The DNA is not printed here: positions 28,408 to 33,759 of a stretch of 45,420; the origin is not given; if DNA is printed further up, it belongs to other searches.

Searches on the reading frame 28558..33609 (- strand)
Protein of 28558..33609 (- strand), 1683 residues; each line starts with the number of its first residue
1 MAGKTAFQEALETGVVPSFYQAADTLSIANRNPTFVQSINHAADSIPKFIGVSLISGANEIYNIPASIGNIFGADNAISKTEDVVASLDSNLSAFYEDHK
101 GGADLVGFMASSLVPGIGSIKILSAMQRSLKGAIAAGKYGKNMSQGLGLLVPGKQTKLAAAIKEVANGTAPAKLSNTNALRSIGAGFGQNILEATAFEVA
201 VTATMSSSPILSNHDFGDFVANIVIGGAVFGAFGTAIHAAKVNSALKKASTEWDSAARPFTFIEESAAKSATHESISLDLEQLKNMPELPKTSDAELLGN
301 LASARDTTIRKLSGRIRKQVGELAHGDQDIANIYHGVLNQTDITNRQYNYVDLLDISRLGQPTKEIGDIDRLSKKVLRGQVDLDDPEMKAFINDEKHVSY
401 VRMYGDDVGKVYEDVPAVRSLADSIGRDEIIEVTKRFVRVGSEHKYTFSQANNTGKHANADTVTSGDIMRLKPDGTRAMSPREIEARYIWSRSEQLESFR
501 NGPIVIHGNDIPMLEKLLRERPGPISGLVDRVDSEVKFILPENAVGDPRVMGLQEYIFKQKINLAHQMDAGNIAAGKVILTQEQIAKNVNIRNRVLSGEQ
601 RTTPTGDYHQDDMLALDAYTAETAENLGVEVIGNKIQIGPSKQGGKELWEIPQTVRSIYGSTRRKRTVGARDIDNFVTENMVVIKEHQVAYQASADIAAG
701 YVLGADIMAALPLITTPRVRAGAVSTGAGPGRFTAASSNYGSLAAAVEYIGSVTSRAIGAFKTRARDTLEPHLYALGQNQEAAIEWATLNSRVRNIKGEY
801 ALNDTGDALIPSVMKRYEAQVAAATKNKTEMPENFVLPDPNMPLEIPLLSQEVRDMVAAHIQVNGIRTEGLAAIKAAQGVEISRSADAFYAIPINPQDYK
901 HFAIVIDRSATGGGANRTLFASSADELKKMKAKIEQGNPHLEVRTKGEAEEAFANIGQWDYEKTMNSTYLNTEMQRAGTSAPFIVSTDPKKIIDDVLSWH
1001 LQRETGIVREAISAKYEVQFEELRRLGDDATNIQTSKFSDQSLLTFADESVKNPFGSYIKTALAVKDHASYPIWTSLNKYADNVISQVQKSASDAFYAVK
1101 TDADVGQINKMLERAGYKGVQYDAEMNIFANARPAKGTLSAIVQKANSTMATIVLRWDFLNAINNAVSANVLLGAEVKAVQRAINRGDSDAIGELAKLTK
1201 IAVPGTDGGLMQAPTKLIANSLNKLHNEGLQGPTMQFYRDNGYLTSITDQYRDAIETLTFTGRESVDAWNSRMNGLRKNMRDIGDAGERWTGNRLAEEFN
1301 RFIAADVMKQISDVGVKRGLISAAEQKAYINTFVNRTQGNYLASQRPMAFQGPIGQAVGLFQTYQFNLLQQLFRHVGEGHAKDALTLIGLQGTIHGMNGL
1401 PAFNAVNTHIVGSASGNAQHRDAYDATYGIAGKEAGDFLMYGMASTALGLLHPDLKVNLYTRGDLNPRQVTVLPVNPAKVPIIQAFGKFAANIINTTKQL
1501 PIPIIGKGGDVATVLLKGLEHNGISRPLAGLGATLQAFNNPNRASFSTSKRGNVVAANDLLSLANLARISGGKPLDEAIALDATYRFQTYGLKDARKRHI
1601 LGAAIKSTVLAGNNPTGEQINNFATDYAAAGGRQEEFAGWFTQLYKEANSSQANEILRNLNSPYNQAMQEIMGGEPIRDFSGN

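Call 7: search_protein_families(library=phrogs, proteins=[window:28558-33609:-], max_evalue=0.001)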
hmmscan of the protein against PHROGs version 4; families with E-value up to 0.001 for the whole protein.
window:28558-33609:- (1683 aa): 1 family
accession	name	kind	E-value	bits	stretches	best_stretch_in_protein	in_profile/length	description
phrog_16165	-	unknown function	7.7e-26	90.6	1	1329-1635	1531-1812/1849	-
